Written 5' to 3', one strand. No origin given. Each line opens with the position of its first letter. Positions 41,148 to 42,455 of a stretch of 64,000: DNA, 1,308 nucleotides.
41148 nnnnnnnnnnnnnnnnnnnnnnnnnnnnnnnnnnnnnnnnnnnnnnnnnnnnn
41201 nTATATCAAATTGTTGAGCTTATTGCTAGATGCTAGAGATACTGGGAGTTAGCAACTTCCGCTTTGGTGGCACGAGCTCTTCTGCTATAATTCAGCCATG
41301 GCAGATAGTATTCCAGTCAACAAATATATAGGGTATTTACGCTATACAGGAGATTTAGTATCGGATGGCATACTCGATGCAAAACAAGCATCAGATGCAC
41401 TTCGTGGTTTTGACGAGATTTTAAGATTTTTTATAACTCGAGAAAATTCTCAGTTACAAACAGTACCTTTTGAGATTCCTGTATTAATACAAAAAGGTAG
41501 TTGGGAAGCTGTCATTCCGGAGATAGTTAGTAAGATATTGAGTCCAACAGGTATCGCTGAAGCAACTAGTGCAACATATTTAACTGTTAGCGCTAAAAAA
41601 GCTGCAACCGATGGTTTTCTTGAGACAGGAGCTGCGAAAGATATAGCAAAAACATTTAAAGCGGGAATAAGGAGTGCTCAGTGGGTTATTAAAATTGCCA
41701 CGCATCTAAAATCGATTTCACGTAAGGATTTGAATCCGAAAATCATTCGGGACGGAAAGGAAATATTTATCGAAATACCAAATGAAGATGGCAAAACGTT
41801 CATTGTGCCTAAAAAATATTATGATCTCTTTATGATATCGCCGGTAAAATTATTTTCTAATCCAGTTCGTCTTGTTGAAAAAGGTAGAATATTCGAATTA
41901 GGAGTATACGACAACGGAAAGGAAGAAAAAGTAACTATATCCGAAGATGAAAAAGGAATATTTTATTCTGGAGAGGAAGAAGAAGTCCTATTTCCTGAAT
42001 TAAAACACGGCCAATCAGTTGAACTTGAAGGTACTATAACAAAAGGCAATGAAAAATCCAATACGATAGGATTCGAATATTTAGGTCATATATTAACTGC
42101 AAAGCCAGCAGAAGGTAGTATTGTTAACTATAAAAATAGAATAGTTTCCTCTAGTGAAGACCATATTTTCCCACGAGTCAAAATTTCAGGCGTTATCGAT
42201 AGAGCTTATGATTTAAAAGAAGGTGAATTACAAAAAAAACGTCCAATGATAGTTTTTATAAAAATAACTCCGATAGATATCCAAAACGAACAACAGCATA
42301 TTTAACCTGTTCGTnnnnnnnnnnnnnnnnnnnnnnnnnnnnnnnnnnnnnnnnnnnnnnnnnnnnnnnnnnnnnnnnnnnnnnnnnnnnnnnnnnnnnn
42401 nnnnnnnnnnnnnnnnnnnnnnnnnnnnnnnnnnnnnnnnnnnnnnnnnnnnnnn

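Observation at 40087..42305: PLD(HKD) nuclease, small acidic protein, TM2 protein and a 335-aa orphan right after the recombinase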

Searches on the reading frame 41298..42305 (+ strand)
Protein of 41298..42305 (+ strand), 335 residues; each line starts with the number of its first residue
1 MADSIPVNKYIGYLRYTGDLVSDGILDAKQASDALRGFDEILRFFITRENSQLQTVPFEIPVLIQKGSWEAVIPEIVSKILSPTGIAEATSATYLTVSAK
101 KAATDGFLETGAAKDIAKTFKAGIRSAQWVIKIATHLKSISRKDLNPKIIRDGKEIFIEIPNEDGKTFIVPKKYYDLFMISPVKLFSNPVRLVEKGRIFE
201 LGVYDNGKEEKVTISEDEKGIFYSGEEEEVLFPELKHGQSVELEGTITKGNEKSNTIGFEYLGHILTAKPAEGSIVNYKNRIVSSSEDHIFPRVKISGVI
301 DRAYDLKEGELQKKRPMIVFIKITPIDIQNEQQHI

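Call 3: search_protein_families(library=pfam, proteins=[window:41298-42305:+], max_evalue=0.01)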
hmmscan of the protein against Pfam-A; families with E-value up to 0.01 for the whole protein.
window:41298-42305:+ (335 aa): 0 families

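Call 4: search_protein_families(library=padloc, proteins=[window:41298-42305:+], max_evalue=0.01)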
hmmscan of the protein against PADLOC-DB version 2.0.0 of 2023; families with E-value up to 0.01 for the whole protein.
window:41298-42305:+ (335 aa): 0 families

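Call 8: search_protein_families(library=ncbifam, proteins=[window:41298-42305:+], max_evalue=0.1)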
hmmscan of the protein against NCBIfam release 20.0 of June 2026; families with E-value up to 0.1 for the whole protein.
window:41298-42305:+ (335 aa): 0 families

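Call 9: search_protein_families(library=phrogs, proteins=[window:41298-42305:+], max_evalue=0.1)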
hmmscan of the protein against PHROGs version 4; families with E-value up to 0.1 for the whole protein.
window:41298-42305:+ (335 aa): 4 families
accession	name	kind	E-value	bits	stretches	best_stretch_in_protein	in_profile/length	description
phrog_32975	-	unknown function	5.1e-58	197.9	1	7-328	13-320/330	-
phrog_3243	-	unknown function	0.002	18.4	1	14-232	14-200/293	-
phrog_19781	-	unknown function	0.064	13.7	0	152-184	137-170/179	-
phrog_17767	-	unknown function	0.098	13.3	0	79-166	26-115/247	-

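Call 10: find_homologous_proteins(query=window:41298-42302:+)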
Query window:41298-42302:+ (335 aa): 268 proteins with E <= 0.001 among 2033 candidates; the best 120 are listed.
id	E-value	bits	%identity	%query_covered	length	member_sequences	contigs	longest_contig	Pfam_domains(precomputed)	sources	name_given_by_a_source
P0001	2.2e-215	732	100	100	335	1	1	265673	-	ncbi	-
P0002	1.7e-113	397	56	97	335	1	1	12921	-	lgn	-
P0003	2.0e-109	384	54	97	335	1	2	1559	-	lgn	-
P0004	6.6e-106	372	53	95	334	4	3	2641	-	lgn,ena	-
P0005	1.1e-105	372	54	95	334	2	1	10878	-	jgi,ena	-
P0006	1.9e-104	367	55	97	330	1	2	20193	-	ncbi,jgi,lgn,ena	-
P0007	1.1e-103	365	55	95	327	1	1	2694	-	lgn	-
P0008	3.3e-103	363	53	98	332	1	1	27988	-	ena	-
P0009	4.2e-103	363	55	97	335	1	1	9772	-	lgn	-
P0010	8.0e-103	362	54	97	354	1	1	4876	-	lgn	-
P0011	8.4e-103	362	53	97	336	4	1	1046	-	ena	-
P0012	1.7e-102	361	54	97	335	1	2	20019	-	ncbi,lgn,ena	-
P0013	8.4e-102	359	51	98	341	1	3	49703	-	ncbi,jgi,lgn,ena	ncbi:MAG: hypothetical protein WC788_07565 [Candidatus Paceibacterota bacterium]|jgi:hypothetical pr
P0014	1.8e-101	358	53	95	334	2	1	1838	-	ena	-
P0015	2.7e-101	357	55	97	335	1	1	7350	-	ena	-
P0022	3.2e-99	350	50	98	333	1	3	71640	-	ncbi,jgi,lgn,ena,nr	ncbi:hypothetical protein HOG48_04565 [Candidatus Peregrinibacteria bacterium]|jgi:hypothetical prot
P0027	2.3e-96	341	51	95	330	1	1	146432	-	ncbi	-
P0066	3.7e-70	255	42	98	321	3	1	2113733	-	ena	-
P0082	1.6e-63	233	40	96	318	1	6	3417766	-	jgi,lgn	jgi:hypothetical protein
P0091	9.6e-62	227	41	98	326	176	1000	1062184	-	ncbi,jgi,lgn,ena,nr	ncbi:hypothetical protein [Alistipes putredinis]|jgi:hypothetical protein|nr:hypothetical protein [A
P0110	9.3e-60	221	40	94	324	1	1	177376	-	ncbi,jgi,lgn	-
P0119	1.0e-58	217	41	96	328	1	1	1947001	-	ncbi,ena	-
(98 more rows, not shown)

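Call 14: search_solved_structures(query=A1, max_evalue=10)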
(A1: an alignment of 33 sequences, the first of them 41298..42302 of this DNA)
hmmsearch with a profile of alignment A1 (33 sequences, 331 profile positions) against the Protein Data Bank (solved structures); distinct sequences matched with E-value up to 10: 1.
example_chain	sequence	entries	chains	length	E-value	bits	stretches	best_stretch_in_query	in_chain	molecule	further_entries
7xfp_A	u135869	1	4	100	0.041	15.9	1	231-311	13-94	IceA2 protein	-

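Call 15: find_encoding_contigs(protein=P0001, flank=10000, max_places=3)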
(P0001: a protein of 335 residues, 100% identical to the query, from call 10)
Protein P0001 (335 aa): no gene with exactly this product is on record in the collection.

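Call 16: find_encoding_contigs(protein=P0013, flank=8000, max_places=2)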
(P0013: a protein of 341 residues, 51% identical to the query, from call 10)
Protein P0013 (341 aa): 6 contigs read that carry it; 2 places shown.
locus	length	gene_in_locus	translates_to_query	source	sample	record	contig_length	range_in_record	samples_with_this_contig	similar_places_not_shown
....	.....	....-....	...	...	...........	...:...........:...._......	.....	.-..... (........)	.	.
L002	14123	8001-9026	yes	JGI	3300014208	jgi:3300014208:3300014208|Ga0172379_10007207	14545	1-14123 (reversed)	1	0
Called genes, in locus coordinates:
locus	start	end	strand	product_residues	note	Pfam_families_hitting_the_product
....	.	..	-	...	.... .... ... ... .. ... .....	-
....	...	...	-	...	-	-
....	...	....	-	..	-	-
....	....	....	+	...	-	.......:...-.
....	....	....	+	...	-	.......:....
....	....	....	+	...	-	-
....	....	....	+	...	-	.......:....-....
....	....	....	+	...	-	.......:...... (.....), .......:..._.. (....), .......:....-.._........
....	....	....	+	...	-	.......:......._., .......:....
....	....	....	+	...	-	-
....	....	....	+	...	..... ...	-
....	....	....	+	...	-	-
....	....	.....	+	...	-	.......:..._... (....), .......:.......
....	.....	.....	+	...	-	-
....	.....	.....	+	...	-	-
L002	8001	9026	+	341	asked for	-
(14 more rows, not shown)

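Call 17: find_encoding_contigs(protein=P0022, flank=8000, max_places=2)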
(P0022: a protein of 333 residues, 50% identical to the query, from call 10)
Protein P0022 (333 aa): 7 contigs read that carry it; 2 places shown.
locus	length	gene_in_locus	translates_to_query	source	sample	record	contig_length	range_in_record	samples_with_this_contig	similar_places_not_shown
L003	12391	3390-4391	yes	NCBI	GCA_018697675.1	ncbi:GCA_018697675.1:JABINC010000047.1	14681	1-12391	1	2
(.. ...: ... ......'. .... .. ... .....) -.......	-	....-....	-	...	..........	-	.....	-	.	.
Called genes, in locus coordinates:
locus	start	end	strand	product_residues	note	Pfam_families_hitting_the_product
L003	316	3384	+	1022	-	PF02384:N6_Mtase, PF20473:MmeI_Mtase (weak), PF07669:Eco57I (weak), PF18135:Type_ISP_C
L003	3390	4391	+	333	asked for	-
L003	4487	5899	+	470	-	PF11074:DUF2779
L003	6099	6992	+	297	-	PF08346:AntA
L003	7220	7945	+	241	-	PF01381:HTH_3, PF13274:SocA_Panacea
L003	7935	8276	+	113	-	-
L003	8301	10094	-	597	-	PF00009:GTP_EFTU, PF00735:Septin (faint), PF01926:MMR_HSR1, PF02421:FeoB_N (faint), PF22042:EF-G_D2, PF03144:GTP_EFTU_D2, PF00679:EFG_C, PF21018:BipA_C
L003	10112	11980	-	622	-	PF04851:ResIII (weak), PF00270:DEAD, PF00271:Helicase_C, PF28538:Helicase_helical, PF03880:DbpA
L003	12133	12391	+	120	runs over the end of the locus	-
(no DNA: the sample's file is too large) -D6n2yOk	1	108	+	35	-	?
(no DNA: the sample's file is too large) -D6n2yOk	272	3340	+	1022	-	PF02384:N6_Mtase, PF20473:MmeI_Mtase (weak), PF07669:Eco57I (weak), PF18135:Type_ISP_C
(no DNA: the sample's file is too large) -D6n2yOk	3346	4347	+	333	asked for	-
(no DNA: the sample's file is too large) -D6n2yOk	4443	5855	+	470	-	PF11074:DUF2779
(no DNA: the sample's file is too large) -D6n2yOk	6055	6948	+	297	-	PF08346:AntA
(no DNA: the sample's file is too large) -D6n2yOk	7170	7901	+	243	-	PF01381:HTH_3, PF13274:SocA_Panacea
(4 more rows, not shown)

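Call 18: find_encoding_contigs(protein=P0091, flank=8000, max_places=4)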
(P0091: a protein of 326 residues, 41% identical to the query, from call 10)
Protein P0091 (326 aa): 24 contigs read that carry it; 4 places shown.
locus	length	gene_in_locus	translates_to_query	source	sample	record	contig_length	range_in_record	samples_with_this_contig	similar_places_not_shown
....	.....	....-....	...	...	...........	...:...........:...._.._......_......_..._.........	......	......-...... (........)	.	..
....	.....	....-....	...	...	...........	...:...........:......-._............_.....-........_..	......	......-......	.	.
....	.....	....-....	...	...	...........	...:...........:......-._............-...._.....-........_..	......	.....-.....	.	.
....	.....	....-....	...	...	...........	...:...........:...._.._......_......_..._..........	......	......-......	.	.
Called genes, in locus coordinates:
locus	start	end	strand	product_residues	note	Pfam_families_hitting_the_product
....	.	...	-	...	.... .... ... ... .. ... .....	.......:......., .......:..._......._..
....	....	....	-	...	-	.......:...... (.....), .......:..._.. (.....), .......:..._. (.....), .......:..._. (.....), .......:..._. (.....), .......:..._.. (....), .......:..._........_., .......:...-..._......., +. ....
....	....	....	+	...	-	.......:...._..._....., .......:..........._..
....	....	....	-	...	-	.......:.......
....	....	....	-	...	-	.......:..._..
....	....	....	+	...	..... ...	-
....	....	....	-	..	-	-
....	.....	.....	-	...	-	-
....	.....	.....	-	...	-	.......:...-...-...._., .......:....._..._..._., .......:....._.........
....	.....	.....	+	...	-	-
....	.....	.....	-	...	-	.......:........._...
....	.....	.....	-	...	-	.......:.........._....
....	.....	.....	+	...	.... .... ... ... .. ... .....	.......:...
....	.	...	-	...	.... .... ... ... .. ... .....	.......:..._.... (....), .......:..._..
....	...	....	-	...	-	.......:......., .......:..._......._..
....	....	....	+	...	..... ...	-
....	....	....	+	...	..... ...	-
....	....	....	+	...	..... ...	-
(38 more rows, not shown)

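Call 20: find_encoding_contigs(protein=P0082, flank=8000, max_places=2)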
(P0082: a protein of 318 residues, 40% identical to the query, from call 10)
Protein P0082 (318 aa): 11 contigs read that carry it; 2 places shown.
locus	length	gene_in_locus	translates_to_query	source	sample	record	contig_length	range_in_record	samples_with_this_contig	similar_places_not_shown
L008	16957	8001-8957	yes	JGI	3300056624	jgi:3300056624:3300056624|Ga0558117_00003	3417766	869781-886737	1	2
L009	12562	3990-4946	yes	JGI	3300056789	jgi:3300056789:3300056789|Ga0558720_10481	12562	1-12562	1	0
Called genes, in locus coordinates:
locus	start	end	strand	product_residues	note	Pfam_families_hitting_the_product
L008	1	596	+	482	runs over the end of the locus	PF13581:HATPase_c_2 (faint), PF00512:HisKA, PF02518:HATPase_c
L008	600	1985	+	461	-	PF00072:Response_reg, PF00158:Sigma54_activat, PF14532:Sigma54_activ_2, PF25601:AAA_lid_14, PF02954:HTH_8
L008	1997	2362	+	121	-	PF02656:DUF202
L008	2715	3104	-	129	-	PF00717:Peptidase_S24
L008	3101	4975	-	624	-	PF02518:HATPase_c (weak), PF13589:HATPase_c_3, PF01119:DNA_mis_repair, PF08676:MutL_C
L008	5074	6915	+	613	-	PF00149:Metallophos, PF02872:5_nucleotid_C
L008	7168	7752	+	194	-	PF03848:TehB (weak), PF08241:Methyltransf_11 (weak), PF13649:Methyltransf_25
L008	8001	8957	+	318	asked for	-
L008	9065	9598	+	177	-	-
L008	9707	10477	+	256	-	PF20320:DUF6615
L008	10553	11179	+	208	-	-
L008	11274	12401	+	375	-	PF12686:DUF3800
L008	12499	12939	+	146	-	-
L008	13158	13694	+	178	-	PF12773:DZR (weak), PF13240:Zn_Ribbon_1, PF24463:DUF7577 (weak)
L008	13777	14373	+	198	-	PF18475:PIN7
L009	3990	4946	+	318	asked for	-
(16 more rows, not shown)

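Call 21: find_encoding_contigs(protein=P0027, flank=8000, max_places=2)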
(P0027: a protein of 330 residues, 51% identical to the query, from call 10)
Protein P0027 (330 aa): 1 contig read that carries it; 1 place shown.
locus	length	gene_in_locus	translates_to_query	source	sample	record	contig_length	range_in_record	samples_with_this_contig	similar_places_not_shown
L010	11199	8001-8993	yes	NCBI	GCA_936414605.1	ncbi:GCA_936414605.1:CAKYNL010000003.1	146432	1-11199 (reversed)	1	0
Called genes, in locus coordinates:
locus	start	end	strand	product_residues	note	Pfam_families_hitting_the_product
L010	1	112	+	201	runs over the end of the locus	-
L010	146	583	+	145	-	-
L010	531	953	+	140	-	PF13430:DUF4112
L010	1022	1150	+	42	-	-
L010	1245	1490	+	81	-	-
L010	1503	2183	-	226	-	PF00565:SNase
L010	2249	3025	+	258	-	PF08378:NERD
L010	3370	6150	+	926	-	PF04313:HSDR_N (faint), PF02384:N6_Mtase, PF01170:UPF0020 (faint), PF20473:MmeI_Mtase, PF07669:Eco57I, PF12950:TaqI_C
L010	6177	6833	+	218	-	-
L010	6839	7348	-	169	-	-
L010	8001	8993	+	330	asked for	-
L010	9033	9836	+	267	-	PF05066:HARE-HTH, PF11645:PDDEXK_5 (weak)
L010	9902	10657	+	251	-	PF12705:PDDEXK_1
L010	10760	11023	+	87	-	-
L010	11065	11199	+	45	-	?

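Call 22: find_encoding_contigs(protein=P0119, flank=8000, max_places=2)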
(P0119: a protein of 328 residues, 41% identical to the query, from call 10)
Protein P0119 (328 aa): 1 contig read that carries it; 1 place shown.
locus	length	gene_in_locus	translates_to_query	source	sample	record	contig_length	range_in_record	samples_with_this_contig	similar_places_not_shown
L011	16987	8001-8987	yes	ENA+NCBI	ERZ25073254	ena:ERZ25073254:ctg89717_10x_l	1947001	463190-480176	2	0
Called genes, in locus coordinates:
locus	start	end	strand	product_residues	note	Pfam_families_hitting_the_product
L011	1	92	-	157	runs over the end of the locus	-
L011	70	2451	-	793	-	PF00413:Peptidase_M10 (weak), PF18962:Por_Secre_tail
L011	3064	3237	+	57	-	-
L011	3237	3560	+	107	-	-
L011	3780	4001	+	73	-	-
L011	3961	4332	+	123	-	-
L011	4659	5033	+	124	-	PF00436:SSB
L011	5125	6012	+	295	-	PF08401:ArdcN, PF18818:MPTase-PolyVal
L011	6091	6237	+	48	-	-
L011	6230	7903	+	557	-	PF00239:Resolvase, PF07508:Recombinase, PF13408:Zn_ribbon_recom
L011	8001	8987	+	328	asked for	-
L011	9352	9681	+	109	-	PF21983:NikA-like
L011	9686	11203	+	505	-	PF03432:Relaxase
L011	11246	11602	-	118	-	PF01381:HTH_3, PF12844:HTH_19, PF13443:HTH_26, PF13560:HTH_31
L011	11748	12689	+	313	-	-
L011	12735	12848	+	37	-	-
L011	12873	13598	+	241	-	-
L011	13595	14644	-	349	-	-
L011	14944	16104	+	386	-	-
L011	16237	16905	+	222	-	-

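Call 23: predict_structure(alignment_id=A1)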
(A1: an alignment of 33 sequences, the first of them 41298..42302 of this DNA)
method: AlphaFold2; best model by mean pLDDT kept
length: 335 residues; sequences in the alignment: 33
mean_pLDDT: 80.0   pTM: 0.63
mean pLDDT of the five models: 80.0, 79.6, 78.2, 77.3, 76.6
residues with pLDDT >= 90: 163; 70-90: 88; 50-70: 34; < 50: 50
segments of 3 or more residues with pLDDT < 50: 1-4, 79-112, 305-309, 329-335
pLDDT, mean of each block of 10 residues (from residue 1): 54 90 75 91 93 80 80 70 43 37 43 72 97 97 92 95 95 97 93 93 91 96 74 87 92 91 92 86 62 90 59 80 75 36
secondary structure, 60 per line:
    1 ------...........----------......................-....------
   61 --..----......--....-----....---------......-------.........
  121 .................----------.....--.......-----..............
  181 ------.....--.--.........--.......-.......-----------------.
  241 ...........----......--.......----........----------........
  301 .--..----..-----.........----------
elements in order: E10-17 H28-49 H51-54 E69-74 H77-80 H86-89 H99-104 H112-137 E148-152 E155-161 E167-171 H172-180 H187-191 E197-205 E208-214 H216-222 E240-251 E256-261 E264-270 H275-282 E293-301 E317-325

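Call 25: list_cluster_members(proteins=[window:41298-42302:+, window:40087-40575:+, window:40641-40874:+, window:40890-41198:-, window:38484-40013:+, window:42930-44759:-])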
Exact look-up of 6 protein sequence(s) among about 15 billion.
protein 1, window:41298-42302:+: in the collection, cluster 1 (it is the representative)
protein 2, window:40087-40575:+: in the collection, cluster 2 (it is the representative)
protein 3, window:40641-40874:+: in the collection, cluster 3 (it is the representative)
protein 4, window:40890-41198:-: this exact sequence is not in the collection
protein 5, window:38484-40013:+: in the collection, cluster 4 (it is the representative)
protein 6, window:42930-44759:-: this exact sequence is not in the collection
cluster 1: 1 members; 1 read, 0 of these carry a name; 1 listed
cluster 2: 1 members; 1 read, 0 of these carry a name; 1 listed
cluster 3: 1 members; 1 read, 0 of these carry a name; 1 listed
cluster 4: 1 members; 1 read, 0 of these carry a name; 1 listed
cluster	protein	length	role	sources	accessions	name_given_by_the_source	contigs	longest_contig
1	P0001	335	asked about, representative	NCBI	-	-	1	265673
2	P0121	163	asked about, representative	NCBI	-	-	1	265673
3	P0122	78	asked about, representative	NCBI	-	-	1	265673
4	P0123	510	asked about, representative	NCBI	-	-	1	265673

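Call 30: find_related_loci(query=A1, collection=genome_contigs, flank=6000)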
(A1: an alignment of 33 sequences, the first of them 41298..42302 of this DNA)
Query A1 (335 aa) in genome_contigs; peptide patterns used: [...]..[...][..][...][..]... (x = any residue, [..] = any of these).
61 stretches matched a pattern; 57 encode a relative of the query (tblastn E <= 1e-3); 57 distinct loci.
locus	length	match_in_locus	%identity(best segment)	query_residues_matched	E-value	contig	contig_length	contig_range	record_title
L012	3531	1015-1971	54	9-327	4e-109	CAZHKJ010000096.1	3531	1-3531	MAG TPA_asm: uncultured Candidatus Peribacteria bacterium isolate SRP286056_co1_480 genome assembly, contig: NODE_42968_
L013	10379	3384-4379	50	3-335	5e-104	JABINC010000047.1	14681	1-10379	MAG: Candidatus Peregrinibacteria bacterium isolate SI060_bin36 k141_1020595, whole genome shotgun sequence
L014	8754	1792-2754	51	9-331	3e-103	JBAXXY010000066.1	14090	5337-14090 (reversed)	MAG: Lentisphaerota bacterium isolate ELA751 MAG751_66, whole genome shotgun sequence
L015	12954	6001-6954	42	9-335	3e-85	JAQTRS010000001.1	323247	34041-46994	MAG: Candidatus Moraniibacteriota bacterium isolate STB_169 NODE_63_length_323247_cov_5.600350_Sandtown_B, whole genome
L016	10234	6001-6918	43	8-327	2e-75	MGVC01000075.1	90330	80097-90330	MAG: Elusimicrobia bacterium RIFOXYA2_FULL_39_19 rifoxya2_full_scaffold_75, whole genome shotgun sequence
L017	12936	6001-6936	41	5-323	1e-70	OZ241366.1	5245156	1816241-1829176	MAG: Ilyomonas sp. isolate 02d51c0f-721b-4f93-aec4-42993cf17d44 genome assembly, chromosome: 1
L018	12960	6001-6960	39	1-335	2e-68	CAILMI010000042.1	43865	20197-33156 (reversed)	MAG: uncultured Verrucomicrobia subdivision 3 bacterium isolate KT_bin-0898 genome assembly, contig: bin-0898:42/70, who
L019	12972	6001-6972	43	8-333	1e-67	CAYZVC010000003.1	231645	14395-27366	MAG TPA_asm: uncultured Candidatus Peribacteria bacterium isolate binchicken_co284_85 genome assembly, contig: NODE_89_l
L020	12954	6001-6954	41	8-334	2e-67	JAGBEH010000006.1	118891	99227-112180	MAG: Alistipes sp. isolate RGIG9040 Water_deer_Rectum-4__c2173, whole genome shotgun sequence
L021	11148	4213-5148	38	4-330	1e-66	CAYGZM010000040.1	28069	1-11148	MAG TPA_asm: uncultured Pirellulales bacterium isolate ERP119294_co1_448 genome assembly, contig: NODE_1917_length_28069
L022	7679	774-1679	39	11-329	5e-65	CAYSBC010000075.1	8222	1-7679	MAG TPA_asm: uncultured Eubacteriales bacterium isolate binchicken_co173_118 genome assembly, contig: NODE_29161_length_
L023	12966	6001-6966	39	4-333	3e-64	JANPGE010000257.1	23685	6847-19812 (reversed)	MAG: Segetibacter sp. isolate VAR_69_metabat_403 VAR_69_k141_2131020, whole genome shotgun sequence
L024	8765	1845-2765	40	8-327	3e-64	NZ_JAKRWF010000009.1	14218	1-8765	Flavihumibacter cheonanensis strain WS16 NODE_9_length_14218_cov_37.802924, whole genome shotgun sequence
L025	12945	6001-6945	40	11-334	8e-64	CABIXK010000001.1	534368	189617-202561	Rikenellaceae bacterium isolate MGYG-HGUT-00053 genome assembly, contig: .14207_6_12.1, whole genome shotgun sequence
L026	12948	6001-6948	40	8-335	1e-63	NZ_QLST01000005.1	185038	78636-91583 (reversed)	Flavobacterium tibetense strain YH5 YH5_scaffold5, whole genome shotgun sequence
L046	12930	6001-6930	41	11-332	3e-66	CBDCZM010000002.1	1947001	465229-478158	MAG: Flavobacteriales bacterium isolate 1536215c-0b24-46d4-9d71-71e357b63602 genome assembly, contig: contig_2, whole ge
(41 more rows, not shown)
